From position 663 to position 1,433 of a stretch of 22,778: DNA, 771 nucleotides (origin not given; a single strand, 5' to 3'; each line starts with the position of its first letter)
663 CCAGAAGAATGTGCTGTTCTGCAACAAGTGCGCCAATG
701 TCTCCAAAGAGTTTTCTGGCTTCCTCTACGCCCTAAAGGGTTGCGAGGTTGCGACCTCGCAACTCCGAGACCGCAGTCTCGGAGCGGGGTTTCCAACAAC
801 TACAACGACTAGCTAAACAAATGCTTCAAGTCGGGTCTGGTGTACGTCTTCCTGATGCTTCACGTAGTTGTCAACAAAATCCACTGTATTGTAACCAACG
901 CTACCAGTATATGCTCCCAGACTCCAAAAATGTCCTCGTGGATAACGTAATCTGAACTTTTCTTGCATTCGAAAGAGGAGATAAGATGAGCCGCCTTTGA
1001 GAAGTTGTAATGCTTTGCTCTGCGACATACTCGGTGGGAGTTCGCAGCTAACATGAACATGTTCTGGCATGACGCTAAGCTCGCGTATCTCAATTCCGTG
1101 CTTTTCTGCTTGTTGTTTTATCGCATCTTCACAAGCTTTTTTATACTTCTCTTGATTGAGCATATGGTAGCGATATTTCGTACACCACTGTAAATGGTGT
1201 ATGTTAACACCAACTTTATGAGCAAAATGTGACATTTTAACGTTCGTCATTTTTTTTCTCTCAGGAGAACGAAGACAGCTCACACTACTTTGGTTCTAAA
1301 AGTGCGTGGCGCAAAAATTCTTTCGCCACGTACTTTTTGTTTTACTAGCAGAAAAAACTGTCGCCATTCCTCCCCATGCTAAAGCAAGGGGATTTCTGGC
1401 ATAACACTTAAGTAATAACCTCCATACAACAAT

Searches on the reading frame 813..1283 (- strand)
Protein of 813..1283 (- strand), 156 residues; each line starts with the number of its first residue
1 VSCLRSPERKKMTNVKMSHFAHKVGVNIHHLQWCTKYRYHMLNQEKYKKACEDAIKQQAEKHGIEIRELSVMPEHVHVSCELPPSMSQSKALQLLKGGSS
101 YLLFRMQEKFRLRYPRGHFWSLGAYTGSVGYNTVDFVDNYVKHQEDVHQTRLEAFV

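Call 86: search_protein_families(library=pfam, proteins=[window:813-1283:-], max_evalue=0.001)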
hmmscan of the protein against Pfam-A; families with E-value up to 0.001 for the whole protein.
window:813-1283:- (156 aa): 1 family
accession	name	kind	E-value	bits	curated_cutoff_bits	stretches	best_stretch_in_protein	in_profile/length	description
PF01797.21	Y1_Tnp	-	1.1e-25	90.5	23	1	29-144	7-121/121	Transposase IS200 like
